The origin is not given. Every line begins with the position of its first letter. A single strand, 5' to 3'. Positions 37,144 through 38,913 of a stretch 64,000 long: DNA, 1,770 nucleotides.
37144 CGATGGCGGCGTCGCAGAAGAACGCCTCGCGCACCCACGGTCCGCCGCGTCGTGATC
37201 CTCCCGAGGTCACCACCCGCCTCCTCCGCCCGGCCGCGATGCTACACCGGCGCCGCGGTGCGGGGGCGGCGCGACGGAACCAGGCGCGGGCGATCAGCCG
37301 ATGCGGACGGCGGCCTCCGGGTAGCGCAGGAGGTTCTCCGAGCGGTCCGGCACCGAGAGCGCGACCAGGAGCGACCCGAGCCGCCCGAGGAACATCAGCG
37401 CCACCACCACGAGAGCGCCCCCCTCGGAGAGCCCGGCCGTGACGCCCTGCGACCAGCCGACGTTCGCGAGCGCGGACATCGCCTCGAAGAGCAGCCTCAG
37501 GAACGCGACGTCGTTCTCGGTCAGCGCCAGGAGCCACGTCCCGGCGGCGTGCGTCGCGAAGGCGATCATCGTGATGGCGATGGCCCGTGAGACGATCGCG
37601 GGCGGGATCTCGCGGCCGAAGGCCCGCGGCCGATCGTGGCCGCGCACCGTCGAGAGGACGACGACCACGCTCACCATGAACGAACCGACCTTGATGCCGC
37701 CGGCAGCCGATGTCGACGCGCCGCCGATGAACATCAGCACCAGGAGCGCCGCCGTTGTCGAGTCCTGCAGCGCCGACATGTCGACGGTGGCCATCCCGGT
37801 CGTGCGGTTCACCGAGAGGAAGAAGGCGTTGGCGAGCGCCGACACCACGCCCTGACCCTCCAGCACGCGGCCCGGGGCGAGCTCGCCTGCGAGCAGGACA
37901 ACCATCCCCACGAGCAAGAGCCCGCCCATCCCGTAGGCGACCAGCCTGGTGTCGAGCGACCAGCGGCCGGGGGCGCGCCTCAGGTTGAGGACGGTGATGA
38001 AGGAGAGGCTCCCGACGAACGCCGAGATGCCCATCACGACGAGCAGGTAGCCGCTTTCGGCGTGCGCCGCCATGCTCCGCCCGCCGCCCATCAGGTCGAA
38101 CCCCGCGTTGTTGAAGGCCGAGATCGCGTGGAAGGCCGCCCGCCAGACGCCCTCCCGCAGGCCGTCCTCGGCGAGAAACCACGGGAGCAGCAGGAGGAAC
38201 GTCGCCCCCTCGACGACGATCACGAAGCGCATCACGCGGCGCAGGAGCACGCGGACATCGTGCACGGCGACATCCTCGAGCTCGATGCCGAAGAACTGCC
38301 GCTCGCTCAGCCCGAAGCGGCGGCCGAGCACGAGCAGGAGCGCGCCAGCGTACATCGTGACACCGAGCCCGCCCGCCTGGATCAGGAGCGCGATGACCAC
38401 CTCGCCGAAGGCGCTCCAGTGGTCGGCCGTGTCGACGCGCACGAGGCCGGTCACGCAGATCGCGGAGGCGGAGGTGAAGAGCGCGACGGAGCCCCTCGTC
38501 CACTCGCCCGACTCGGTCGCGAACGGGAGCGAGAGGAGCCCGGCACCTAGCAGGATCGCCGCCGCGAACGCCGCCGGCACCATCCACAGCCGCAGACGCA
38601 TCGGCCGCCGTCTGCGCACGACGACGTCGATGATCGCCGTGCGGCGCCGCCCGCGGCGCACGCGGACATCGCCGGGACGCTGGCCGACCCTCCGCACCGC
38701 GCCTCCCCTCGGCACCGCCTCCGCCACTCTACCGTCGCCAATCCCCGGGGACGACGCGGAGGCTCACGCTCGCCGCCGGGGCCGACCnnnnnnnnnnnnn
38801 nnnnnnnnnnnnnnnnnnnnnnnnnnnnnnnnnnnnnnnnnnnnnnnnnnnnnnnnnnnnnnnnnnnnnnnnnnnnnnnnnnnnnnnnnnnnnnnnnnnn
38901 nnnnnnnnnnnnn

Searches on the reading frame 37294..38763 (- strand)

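Call 11: search_protein_families(library=pfam, proteins=[window:37294-38763:-])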
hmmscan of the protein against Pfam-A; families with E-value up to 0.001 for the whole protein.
window:37294-38763:- (489 aa): 1 family
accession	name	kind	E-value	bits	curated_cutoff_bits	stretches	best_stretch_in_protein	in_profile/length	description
PF02386.22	TrkH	-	4.8e-40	137.9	27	2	309-469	315-488/502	Cation transport protein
